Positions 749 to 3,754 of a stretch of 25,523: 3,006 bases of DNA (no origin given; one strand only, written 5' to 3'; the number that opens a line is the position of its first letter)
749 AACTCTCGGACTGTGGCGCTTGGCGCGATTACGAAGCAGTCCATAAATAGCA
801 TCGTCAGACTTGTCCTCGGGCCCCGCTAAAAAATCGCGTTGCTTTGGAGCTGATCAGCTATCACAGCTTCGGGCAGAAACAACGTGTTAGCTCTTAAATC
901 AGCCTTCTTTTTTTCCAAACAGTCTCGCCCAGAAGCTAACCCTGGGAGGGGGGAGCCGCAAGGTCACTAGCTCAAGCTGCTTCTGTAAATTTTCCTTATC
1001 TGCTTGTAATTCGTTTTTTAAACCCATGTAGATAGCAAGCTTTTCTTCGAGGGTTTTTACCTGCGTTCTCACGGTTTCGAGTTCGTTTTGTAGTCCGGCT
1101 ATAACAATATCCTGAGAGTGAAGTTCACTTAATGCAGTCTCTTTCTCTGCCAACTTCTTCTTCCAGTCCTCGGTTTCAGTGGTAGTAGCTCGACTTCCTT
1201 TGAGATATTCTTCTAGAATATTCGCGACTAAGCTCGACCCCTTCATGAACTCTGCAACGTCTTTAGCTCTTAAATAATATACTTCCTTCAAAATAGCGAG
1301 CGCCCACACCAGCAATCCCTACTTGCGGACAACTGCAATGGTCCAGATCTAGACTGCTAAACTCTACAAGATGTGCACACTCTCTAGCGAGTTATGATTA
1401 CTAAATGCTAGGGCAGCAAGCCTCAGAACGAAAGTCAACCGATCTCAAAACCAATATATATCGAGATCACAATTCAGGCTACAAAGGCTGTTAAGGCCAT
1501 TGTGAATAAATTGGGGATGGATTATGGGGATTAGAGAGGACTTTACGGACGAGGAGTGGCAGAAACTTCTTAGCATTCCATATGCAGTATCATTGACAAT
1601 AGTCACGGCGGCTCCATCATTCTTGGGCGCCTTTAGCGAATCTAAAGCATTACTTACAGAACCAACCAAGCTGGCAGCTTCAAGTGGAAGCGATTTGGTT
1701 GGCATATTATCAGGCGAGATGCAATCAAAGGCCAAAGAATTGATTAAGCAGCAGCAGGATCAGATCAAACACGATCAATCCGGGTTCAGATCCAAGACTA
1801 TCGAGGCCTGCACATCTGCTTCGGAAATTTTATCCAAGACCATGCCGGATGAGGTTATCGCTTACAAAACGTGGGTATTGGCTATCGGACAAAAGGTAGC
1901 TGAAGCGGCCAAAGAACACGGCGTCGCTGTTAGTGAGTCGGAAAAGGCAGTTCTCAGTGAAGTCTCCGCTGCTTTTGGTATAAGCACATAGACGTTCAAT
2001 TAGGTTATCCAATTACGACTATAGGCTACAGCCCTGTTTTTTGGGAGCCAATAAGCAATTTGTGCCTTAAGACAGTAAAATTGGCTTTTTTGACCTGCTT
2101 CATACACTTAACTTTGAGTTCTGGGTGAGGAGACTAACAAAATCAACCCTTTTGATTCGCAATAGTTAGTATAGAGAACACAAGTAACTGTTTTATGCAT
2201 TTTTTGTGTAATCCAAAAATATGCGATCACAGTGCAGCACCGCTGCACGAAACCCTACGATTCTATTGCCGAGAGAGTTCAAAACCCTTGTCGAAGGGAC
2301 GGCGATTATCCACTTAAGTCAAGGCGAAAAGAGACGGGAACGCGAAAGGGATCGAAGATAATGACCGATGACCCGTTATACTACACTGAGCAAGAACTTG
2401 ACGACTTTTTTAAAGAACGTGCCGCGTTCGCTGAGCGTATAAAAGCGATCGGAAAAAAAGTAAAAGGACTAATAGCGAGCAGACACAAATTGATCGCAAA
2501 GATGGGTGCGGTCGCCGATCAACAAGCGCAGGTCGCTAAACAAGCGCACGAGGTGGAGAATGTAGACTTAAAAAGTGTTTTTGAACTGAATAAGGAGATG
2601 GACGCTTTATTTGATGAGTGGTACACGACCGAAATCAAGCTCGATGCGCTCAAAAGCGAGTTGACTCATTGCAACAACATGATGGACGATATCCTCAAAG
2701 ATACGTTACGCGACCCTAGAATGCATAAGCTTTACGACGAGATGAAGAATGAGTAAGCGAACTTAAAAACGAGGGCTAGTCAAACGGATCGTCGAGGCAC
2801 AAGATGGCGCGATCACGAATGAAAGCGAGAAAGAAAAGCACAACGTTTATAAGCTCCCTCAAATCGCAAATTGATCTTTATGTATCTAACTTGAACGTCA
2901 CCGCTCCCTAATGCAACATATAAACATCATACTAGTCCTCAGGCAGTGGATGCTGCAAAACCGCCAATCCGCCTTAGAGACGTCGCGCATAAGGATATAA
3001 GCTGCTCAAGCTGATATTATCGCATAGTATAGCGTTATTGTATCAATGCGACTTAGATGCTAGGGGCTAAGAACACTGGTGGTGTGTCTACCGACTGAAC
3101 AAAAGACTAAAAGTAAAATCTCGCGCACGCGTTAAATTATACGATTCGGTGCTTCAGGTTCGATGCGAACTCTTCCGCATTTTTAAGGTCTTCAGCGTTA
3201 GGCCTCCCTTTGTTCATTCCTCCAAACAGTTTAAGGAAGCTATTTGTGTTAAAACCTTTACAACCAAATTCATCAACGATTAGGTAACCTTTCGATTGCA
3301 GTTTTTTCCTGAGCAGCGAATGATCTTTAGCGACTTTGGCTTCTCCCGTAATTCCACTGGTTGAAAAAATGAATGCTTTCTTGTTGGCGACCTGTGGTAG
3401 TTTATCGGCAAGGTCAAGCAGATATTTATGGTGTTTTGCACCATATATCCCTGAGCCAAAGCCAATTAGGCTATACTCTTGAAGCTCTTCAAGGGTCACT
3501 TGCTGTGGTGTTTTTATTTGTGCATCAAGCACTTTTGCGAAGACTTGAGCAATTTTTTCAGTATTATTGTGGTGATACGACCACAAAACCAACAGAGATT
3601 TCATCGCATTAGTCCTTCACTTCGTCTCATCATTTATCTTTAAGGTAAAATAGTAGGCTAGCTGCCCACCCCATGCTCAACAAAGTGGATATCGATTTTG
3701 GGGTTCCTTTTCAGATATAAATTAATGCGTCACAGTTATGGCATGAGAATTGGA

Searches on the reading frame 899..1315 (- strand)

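Call 15: search_protein_families(library=pfam, proteins=[window:899-1315:-], max_evalue=0.01)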
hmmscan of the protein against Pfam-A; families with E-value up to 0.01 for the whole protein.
window:899-1315:- (138 aa): 2 families
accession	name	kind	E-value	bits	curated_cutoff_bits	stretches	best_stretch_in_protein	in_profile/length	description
PF22339.1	YgxA-like_sub_bind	-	0.0035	18.2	27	1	31-119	9-91/100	YgxA-like substrate binding domain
PF14992.11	TMCO5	-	0.0038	17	32.2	1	33-121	35-118/280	TMCO5 family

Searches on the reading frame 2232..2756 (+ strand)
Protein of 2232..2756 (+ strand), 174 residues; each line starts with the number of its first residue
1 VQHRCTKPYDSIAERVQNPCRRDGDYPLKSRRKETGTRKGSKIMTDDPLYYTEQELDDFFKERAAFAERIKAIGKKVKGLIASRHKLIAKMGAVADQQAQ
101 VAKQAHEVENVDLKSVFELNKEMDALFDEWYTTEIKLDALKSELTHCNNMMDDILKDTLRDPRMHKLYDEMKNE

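Call 14: search_protein_families(library=pfam, proteins=[window:2232-2756:+], max_evalue=0.01)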
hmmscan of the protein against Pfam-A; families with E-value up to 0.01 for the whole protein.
window:2232-2756:+ (174 aa): 4 families
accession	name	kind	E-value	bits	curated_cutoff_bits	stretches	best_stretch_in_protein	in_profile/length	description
PF10158.14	LOH1CR12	-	0.00063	20.3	24.7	1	91-155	44-107/131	Tumour suppressor protein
PF00804.31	Syntaxin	-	0.0076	16.5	26.7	0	53-110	1-58/157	Syntaxin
PF01519.22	DUF16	-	0.0092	16.9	40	0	42-154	11-102/104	Protein of unknown function DUF16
PF23735.1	KIF9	-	0.0095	16.5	31.9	0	69-152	33-117/140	Kinesin-like protein KIF9 domain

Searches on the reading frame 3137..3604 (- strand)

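Call 15: search_protein_families(library=pfam, proteins=[window:3137-3604:-], max_evalue=0.01)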
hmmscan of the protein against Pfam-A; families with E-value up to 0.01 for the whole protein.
window:3137-3604:- (155 aa): 2 families
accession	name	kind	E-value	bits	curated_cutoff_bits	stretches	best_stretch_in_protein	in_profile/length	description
PF12724.12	Flavodoxin_5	-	1.1e-07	32.8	27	1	6-105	2-103/145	Flavodoxin domain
PF12641.12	Flavodoxin_3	-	3.1e-07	30.8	27.5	1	6-152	2-146/160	Flavodoxin domain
